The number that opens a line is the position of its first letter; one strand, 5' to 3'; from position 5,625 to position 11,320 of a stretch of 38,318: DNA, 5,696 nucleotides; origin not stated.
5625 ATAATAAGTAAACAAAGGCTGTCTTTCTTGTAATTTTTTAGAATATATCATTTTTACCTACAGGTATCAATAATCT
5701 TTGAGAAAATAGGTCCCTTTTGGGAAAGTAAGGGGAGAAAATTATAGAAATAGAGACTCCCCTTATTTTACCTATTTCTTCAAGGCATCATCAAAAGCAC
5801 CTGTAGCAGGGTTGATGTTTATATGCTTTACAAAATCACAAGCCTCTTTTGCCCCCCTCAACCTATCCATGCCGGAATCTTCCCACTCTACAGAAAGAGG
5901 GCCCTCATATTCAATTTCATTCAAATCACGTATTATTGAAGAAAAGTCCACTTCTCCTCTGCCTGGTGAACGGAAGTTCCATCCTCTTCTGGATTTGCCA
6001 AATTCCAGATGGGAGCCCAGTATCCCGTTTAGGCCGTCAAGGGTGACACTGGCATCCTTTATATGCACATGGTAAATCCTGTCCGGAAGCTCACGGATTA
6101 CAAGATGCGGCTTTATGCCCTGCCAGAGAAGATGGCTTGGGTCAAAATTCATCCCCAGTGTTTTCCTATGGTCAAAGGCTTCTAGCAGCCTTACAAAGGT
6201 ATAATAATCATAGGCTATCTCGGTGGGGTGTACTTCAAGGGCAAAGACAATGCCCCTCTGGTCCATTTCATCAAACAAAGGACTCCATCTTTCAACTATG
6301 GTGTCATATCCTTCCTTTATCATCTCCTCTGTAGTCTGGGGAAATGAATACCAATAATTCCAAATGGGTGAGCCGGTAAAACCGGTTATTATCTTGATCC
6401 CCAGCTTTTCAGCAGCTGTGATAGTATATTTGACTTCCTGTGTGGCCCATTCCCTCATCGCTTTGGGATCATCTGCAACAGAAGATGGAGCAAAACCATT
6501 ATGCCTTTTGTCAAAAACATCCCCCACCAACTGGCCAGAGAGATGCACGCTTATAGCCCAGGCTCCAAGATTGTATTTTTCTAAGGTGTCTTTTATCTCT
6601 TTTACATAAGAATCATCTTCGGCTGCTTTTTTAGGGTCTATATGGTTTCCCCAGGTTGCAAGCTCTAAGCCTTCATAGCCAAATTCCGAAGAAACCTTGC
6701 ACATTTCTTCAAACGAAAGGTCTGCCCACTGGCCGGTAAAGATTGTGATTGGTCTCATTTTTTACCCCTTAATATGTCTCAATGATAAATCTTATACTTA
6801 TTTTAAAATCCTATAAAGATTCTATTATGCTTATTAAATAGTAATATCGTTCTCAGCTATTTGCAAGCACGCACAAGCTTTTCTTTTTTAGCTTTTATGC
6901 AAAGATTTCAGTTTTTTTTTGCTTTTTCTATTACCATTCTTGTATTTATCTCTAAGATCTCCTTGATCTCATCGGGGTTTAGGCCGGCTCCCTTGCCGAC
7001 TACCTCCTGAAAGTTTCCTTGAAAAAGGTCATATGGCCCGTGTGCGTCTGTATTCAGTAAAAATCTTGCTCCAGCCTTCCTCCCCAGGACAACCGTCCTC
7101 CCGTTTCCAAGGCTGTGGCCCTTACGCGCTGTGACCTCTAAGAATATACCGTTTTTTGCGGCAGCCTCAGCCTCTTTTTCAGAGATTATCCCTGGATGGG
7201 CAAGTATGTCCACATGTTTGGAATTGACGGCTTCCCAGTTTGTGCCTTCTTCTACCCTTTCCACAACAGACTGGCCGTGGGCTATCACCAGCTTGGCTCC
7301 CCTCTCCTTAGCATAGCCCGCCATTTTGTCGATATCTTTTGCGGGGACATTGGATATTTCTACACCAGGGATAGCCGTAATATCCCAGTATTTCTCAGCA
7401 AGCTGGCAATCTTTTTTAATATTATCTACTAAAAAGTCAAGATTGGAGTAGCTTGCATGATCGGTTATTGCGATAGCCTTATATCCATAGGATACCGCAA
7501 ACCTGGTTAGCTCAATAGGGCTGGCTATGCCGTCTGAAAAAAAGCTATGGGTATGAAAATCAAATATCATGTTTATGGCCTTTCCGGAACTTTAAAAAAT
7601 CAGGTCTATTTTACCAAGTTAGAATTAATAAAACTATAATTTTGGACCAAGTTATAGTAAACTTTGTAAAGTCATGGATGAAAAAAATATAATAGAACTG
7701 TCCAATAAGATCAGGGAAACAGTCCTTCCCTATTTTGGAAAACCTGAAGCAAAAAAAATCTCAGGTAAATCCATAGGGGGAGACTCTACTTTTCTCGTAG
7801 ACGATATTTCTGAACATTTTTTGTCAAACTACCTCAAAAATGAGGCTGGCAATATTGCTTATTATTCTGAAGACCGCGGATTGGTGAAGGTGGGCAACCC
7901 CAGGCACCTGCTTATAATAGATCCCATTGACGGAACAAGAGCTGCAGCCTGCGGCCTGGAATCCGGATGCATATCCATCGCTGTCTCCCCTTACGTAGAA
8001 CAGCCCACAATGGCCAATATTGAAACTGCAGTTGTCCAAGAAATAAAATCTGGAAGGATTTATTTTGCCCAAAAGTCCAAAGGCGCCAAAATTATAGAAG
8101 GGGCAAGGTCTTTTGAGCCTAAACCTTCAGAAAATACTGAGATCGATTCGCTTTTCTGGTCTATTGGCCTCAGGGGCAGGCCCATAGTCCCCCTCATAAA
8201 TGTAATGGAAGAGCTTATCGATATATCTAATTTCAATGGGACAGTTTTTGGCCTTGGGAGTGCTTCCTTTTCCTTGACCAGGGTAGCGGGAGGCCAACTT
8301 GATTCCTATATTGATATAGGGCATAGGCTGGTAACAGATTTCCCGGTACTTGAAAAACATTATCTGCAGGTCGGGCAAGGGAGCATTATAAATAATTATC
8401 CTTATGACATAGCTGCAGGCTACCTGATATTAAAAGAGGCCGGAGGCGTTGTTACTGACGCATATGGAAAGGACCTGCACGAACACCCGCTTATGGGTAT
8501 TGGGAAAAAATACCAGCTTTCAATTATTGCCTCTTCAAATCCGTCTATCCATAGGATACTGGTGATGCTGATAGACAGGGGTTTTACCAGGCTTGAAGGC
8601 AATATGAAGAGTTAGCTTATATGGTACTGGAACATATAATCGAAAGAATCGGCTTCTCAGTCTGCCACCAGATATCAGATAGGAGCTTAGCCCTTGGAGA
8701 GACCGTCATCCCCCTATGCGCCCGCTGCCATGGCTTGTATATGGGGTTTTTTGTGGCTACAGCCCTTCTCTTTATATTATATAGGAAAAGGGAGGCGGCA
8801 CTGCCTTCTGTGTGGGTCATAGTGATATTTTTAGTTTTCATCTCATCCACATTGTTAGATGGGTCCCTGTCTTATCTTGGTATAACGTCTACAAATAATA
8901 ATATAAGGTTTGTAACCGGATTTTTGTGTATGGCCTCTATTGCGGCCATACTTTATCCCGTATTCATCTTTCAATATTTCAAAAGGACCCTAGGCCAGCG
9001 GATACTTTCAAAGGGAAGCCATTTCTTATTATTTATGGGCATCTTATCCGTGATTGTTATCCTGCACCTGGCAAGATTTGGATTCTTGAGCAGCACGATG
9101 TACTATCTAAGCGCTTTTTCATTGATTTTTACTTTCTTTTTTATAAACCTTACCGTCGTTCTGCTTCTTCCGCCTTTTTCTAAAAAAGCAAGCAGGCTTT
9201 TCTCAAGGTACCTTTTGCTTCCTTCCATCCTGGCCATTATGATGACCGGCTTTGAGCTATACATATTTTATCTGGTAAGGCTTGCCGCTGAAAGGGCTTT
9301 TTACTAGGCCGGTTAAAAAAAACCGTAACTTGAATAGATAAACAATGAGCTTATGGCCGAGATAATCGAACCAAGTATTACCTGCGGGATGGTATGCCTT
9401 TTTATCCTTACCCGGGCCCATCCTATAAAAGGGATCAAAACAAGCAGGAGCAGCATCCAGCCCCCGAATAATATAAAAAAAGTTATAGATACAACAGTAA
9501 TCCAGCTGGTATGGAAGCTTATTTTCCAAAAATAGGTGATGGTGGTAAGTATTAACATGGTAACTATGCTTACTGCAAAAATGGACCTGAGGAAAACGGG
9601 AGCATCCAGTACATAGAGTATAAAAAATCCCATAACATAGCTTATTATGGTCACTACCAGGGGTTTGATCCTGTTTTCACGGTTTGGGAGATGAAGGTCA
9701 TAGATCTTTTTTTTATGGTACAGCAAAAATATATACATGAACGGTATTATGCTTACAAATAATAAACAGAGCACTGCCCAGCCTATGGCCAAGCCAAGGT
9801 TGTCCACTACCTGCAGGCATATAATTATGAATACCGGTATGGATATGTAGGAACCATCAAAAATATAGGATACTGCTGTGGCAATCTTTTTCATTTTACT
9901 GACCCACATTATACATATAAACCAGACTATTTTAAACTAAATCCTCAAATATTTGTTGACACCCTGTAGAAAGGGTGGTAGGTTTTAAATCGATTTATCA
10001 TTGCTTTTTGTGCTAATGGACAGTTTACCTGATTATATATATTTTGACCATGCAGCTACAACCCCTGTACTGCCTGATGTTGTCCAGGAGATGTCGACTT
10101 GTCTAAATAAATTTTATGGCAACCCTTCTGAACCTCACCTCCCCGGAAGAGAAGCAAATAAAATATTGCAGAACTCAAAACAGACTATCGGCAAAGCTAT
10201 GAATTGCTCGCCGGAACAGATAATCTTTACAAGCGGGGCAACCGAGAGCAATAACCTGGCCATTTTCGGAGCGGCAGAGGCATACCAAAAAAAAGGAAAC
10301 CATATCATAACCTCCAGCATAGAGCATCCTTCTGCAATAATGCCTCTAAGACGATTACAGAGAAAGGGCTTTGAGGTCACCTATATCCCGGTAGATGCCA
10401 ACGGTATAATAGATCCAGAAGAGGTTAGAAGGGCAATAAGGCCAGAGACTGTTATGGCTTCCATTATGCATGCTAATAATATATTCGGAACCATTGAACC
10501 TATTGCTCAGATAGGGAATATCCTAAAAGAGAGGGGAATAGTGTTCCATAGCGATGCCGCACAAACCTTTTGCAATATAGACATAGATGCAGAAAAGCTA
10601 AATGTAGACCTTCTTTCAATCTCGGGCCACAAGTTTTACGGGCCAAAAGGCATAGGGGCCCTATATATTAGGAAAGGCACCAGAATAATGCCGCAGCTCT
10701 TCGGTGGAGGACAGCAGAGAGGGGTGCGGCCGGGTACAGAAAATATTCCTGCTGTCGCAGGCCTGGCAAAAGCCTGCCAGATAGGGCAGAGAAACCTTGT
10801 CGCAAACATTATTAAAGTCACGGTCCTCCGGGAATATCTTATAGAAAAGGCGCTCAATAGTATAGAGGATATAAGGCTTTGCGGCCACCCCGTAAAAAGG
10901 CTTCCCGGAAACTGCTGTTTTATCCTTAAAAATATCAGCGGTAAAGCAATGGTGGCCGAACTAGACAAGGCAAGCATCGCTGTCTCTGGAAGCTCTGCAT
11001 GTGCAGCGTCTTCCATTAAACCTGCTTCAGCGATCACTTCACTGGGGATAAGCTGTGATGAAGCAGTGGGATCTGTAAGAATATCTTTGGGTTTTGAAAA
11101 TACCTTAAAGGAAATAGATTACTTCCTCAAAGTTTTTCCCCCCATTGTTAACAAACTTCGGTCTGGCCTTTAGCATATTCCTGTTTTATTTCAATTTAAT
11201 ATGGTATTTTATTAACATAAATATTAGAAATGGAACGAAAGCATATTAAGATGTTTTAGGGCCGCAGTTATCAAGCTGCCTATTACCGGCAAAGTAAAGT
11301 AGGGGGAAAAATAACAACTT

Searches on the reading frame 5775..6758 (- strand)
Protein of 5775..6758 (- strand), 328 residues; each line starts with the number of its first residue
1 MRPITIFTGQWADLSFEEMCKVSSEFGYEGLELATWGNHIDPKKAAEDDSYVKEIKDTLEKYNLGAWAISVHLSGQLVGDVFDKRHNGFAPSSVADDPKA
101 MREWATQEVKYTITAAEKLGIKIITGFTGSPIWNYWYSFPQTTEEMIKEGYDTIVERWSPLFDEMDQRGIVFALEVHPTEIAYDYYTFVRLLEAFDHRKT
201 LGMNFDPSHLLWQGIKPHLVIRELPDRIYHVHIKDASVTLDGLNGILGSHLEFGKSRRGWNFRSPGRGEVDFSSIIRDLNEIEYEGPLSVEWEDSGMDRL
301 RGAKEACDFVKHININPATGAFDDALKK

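Call 42: search_protein_families(library=pfam, proteins=[window:5775-6758:-], max_evalue=0.00001)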
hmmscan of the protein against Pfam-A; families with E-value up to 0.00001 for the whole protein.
window:5775-6758:- (328 aa): 1 family
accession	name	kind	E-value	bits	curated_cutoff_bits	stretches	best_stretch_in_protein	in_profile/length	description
PF01261.30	AP_endonuc_2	-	8.5e-41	140.7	31.1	1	23-311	4-247/249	Xylose isomerase-like TIM barrel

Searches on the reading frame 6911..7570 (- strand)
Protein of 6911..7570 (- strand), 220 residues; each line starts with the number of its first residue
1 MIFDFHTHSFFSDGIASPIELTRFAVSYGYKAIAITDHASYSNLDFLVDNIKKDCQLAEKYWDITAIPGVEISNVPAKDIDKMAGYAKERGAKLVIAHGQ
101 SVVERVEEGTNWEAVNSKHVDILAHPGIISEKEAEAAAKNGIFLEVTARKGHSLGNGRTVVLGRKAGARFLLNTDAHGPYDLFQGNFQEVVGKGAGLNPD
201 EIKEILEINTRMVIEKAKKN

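Call 42: search_protein_families(library=pfam, proteins=[window:6911-7570:-], max_evalue=0.00001)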
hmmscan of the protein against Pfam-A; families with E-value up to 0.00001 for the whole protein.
window:6911-7570:- (220 aa): 1 family
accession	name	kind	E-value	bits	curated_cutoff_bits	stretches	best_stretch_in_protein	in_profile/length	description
PF02811.25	PHP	-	1.3e-09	39.1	26.4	1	4-79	1-70/164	PHP domain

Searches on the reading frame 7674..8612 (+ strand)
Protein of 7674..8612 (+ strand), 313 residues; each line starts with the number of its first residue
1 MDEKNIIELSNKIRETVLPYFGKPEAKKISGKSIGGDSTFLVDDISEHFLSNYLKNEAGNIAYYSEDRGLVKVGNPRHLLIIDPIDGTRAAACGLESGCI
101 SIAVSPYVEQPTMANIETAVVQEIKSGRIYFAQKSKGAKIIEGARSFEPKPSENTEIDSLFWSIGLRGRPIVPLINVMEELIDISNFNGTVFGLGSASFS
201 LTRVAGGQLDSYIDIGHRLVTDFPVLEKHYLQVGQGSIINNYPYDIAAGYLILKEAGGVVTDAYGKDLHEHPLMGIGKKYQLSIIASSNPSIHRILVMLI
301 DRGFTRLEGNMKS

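Call 42: search_protein_families(library=pfam, proteins=[window:7674-8612:+], max_evalue=0.00001)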
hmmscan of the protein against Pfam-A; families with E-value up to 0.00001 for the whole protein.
window:7674-8612:+ (313 aa): 1 family
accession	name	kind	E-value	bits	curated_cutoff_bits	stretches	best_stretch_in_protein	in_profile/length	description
PF00459.30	Inositol_P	-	4.7e-21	75.9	27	1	9-272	12-242/271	Inositol monophosphatase family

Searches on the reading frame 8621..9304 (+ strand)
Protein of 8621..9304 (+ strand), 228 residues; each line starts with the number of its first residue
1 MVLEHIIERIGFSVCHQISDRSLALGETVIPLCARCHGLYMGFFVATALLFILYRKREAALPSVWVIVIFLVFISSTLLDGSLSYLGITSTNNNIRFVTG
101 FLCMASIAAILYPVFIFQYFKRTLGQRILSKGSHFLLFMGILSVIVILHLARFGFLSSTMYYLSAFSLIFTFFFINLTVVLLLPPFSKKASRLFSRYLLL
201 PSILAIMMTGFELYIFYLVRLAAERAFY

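Call 42: search_protein_families(library=pfam, proteins=[window:8621-9304:+], max_evalue=0.00001)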
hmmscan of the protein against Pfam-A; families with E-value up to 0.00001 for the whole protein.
window:8621-9304:+ (228 aa): 1 family
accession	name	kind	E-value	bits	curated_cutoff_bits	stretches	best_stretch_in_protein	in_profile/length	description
PF09858.14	DUF2085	-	6.3e-20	71.8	25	1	15-105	1-85/90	Predicted membrane protein (DUF2085)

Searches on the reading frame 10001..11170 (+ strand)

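Call 43: search_protein_families(library=pfam, proteins=[window:10001-11170:+], max_evalue=0.00001)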
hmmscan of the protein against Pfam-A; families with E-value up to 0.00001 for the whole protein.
window:10001-11170:+ (390 aa): 2 families
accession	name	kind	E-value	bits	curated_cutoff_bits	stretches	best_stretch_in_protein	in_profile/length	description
PF00266.25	Aminotran_5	-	7.1e-84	282.3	21.5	1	13-375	1-371/371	Aminotransferase class-V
PF01041.23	DegT_DnrJ_EryC1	-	2.5e-07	30.7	19.8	1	76-190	44-150/360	DegT/DnrJ/EryC1/StrS aminotransferase family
